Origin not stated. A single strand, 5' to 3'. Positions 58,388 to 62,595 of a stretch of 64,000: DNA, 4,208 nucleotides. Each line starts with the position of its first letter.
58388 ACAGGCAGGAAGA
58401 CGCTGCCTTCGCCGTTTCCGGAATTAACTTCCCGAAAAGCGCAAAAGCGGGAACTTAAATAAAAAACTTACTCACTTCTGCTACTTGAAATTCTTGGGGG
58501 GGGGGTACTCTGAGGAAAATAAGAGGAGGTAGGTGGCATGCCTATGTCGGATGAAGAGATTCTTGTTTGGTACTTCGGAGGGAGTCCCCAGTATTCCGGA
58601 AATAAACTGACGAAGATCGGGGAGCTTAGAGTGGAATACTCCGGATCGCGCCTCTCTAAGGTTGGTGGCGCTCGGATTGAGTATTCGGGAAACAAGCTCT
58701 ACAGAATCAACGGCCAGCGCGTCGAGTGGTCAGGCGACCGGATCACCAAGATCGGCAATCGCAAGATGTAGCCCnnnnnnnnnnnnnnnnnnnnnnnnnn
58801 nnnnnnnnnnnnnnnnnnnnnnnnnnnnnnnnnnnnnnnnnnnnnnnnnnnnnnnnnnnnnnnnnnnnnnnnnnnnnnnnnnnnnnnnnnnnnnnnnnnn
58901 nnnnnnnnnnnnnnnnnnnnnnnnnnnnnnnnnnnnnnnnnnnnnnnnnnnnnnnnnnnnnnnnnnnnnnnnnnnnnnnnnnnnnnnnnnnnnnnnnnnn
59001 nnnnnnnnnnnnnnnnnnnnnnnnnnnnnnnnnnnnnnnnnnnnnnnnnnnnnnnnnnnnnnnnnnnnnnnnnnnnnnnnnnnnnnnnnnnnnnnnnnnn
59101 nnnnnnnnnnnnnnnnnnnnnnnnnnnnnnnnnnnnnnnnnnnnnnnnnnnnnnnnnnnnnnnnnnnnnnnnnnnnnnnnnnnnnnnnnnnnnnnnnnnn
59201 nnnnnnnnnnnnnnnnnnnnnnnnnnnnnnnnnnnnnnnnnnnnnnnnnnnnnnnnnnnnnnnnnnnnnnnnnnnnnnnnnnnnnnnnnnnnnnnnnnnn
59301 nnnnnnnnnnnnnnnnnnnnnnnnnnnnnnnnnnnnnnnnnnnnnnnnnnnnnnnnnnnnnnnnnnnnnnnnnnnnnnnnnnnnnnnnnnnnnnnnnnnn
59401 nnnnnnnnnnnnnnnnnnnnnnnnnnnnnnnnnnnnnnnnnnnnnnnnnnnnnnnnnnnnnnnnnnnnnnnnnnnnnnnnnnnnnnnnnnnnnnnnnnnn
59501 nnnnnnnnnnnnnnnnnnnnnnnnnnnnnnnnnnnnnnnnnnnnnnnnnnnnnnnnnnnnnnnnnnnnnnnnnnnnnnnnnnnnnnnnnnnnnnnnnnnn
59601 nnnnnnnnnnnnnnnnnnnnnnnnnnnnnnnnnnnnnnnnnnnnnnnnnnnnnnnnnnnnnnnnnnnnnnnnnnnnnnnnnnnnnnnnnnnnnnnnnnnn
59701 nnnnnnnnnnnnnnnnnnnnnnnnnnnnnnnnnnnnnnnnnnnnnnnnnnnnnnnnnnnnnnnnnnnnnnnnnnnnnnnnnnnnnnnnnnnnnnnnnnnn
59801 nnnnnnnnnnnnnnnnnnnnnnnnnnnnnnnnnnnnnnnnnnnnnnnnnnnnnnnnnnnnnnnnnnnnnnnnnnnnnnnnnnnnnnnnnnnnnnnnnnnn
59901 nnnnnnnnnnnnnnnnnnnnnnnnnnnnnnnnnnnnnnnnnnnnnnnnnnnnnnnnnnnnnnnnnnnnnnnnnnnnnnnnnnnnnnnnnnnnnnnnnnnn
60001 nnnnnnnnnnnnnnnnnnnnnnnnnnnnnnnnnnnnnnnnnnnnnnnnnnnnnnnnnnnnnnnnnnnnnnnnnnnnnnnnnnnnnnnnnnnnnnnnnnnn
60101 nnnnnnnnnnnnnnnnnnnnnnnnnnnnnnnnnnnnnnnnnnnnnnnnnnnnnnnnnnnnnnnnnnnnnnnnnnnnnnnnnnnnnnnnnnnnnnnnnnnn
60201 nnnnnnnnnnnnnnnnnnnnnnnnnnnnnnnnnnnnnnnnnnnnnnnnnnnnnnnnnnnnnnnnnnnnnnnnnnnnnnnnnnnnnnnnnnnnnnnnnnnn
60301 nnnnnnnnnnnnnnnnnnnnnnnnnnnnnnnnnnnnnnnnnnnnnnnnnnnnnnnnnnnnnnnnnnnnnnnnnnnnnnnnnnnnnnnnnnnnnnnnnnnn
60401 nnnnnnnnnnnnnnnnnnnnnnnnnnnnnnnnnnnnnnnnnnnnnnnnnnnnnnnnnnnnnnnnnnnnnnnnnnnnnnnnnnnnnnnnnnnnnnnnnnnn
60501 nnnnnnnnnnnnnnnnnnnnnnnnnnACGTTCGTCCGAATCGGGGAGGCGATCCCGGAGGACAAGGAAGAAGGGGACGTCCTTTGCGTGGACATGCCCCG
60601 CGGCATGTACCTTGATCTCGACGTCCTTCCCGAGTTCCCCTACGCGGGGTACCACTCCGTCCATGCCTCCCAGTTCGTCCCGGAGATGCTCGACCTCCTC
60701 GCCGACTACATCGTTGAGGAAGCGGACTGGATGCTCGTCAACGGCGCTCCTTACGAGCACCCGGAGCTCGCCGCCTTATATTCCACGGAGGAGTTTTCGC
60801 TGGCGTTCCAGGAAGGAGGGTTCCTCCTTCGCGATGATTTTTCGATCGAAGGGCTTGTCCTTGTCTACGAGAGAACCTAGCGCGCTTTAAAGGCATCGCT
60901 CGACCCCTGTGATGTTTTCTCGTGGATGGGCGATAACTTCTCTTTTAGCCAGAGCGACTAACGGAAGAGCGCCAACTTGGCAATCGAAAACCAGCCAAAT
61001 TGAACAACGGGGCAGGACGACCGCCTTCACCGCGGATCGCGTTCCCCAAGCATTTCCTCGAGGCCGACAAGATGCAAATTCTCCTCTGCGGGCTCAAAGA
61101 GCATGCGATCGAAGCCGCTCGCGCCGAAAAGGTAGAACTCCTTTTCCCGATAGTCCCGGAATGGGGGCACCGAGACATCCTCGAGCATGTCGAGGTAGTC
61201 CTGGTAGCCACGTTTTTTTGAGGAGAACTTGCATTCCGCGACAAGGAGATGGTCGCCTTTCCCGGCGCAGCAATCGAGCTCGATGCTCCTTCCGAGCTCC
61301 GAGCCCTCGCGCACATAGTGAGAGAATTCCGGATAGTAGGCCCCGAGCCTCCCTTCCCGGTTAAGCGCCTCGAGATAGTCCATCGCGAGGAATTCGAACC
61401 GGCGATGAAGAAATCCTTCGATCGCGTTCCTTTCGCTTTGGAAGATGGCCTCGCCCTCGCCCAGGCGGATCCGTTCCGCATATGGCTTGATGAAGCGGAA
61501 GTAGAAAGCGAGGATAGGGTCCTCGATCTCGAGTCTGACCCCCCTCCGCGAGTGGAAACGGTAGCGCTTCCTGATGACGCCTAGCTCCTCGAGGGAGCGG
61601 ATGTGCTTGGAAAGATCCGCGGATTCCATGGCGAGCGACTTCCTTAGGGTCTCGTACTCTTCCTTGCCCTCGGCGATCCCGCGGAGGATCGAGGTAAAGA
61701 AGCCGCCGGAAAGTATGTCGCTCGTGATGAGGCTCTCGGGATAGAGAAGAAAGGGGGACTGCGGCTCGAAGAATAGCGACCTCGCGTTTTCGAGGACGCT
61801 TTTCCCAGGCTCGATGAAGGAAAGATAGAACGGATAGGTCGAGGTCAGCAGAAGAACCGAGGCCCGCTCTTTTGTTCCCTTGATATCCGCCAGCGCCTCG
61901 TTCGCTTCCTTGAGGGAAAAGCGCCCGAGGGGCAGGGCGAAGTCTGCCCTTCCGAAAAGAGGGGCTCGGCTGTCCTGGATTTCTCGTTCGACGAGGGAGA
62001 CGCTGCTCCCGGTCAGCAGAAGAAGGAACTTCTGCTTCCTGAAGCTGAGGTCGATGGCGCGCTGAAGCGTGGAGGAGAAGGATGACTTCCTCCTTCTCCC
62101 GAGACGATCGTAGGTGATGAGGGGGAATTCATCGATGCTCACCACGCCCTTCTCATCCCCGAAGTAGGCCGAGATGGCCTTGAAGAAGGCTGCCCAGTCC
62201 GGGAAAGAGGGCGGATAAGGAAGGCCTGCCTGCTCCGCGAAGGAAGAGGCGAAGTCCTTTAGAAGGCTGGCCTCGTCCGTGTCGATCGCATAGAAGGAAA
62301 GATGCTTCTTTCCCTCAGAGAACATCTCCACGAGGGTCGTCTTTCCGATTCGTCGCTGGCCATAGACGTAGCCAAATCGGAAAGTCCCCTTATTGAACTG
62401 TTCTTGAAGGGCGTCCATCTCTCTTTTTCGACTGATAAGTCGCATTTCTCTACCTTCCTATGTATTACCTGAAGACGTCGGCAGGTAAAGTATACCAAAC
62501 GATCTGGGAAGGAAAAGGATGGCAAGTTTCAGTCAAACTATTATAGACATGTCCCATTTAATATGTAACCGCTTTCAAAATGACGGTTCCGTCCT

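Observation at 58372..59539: Two-gene module, a 77-aa protein made of 15-aa repeats plus a GIY-YIG nuclease, behind a 9-G homopolymer (possible phase-variable defence or toxin system)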

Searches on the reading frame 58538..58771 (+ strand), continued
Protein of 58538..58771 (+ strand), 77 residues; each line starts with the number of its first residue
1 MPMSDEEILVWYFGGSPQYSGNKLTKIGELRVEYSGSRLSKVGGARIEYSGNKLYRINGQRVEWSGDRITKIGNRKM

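Call 53: search_protein_families(library=pfam, proteins=[L055:1329-2216:-, L044:3619-4404:-, L068:3713-4999:+, L073:3179-4369:+, L066:2888-3958:+, L027:6944-7924:+, L029:6920-7942:+, L079:2117-2806:+, L022:8573-10780:+], max_evalue=0.01)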
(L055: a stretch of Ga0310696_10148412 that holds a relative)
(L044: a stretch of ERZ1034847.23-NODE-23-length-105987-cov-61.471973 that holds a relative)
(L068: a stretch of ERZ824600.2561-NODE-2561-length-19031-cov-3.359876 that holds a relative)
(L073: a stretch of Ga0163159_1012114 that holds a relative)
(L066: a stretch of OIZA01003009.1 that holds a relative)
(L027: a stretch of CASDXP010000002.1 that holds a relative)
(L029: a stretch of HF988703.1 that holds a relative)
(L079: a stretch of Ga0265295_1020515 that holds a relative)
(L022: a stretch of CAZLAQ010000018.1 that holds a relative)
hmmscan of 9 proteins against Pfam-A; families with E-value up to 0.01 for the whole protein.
L055:1329-2216:- (295 aa): 1 family
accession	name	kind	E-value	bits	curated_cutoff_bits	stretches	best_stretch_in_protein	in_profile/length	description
PF14267.11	DUF4357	-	4e-11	43.1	38.4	1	252-291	14-53/54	Domain of unknown function (DUF4357)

L044:3619-4404:- (261 aa): 3 families
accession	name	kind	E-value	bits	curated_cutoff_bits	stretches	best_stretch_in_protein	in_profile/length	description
PF10544.15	T5orf172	-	6.2e-13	49.6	20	1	20-113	1-99/101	T5orf172 domain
PF14267.11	DUF4357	-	1.1e-12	48.1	38.4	1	207-254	2-53/54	Domain of unknown function (DUF4357)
PF13455.12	MUG113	-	3.5e-11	43.9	22.3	1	36-113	1-72/73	Meiotically up-regulated gene 113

L068:3713-4999:+ (428 aa): 2 families
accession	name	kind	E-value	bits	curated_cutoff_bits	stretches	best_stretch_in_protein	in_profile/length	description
PF00004.35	AAA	-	1.5e-08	35.6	21.2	1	44-141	1-111/131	ATPase family associated with various cellular activities (AAA)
PF05673.19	DUF815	-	0.0023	17.6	23.8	0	7-111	23-122/249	Protein of unknown function (DUF815)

L073:3179-4369:+ (396 aa): 2 families
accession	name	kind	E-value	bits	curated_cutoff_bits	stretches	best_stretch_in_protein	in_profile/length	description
PF00589.27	Phage_integrase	-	1.4e-18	67.7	27.1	1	176-366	5-169/172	Phage integrase family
PF14659.12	Phage_int_SAM_3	-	5.2e-09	36.6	22.6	1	67-121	2-54/58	Phage integrase, N-terminal SAM-like domain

L066:2888-3958:+ (356 aa): 3 families
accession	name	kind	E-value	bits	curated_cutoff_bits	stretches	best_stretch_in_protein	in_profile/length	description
PF01381.28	HTH_3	-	5.2e-09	36.4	23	1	24-77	1-54/55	Helix-turn-helix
PF06114.19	Peptidase_M78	-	9e-07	29.2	22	1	230-310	13-101/123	IrrE N-terminal-like domain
PF12844.13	HTH_19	-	0.0027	18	30.2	1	21-77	1-57/64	Helix-turn-helix domain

L027:6944-7924:+ (326 aa): 2 families
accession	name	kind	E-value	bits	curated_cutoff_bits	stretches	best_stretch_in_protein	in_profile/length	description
PF02661.23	Fic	-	4.5e-19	69.5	24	1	101-196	5-93/93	Fic/DOC family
PF21247.3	Fic-like_C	-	1.7e-18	66.7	27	1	263-323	1-61/64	Filamentation induced by cAMP protein Fic-like, C-terminal domain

L029:6920-7942:+ (340 aa): 1 family
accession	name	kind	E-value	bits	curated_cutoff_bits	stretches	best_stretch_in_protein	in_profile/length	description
PF13280.12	WYL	-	5e-07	30.1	21.8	1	152-226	3-69/70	WYL domain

L079:2117-2806:+ (229 aa): 1 family
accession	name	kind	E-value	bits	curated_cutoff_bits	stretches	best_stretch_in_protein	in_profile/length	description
PF13420.13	Acetyltransf_4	-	0.0052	17.3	24.3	1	79-208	2-139/155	Acetyltransferase (GNAT) domain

L022:8573-10780:+ (735 aa): 4 families
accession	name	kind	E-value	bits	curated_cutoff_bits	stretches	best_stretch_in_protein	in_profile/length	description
PF01381.28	HTH_3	-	2.7e-14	53.3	23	1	10-64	1-55/55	Helix-turn-helix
PF13560.12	HTH_31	-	1.4e-08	35.3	27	1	8-63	4-60/64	Helix-turn-helix domain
PF12844.13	HTH_19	-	6.4e-07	29.6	30.2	1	9-65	3-59/64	Helix-turn-helix domain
PF13443.12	HTH_26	-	1.7e-06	28.6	22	1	9-69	1-62/63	Cro/C1-type HTH DNA-binding domain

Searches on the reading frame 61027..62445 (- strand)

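Call 3: search_protein_families(library=pfam, proteins=[window:61027-62445:-], max_evalue=0.01)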
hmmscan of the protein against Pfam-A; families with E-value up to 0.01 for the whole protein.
window:61027-62445:- (472 aa): 6 families
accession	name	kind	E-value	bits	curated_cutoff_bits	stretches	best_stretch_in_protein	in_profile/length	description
PF01637.24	ATPase_2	-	3.2e-11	43.9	33.2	1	5-170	3-177/225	ATPase domain predominantly from Archaea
PF03008.20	DUF234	-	3.5e-09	37.4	22.5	1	315-409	1-91/100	Archaea bacterial proteins of unknown function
PF13173.12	AAA_14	-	1.2e-06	29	27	1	27-159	7-110/129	AAA domain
PF13401.12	AAA_22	-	2e-05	25.3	27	1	23-110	6-96/130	AAA domain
PF13191.12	AAA_16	-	6.4e-05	23.9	32.6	1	2-143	1-136/167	AAA ATPase domain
PF13601.12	HTH_34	-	0.0081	16.7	27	0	262-301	15-54/80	Winged helix DNA-binding domain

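Call 4: search_protein_families(library=padloc, proteins=[window:61027-62445:-], max_evalue=0.1)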
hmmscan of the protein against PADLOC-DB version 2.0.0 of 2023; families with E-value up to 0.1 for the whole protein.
window:61027-62445:- (472 aa): 8 families
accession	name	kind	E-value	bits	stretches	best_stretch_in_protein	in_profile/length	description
PDLC04984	PDC-S27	-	1.6e-35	120.9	1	2-411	3-416/474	-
PDLC04985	PDC-S27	-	8.5e-15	52.6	1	5-365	8-376/484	-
PDLC04789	PDC-S01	-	3.2e-05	21.1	1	11-65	8-59/375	-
PDLC04790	PDC-S01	-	0.00019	18.3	1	21-58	26-62/422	-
PDLC04791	PDC-S01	-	0.0021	14.8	1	7-184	4-153/395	-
PDLC04787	PDC-S01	-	0.0031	14.4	1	2-46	9-51/412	-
PDLC01848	CARF3--CARF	-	0.009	13.7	1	252-295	141-183/197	-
PDLC01866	CARF3--CARF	-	0.045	11.7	1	252-297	143-186/207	-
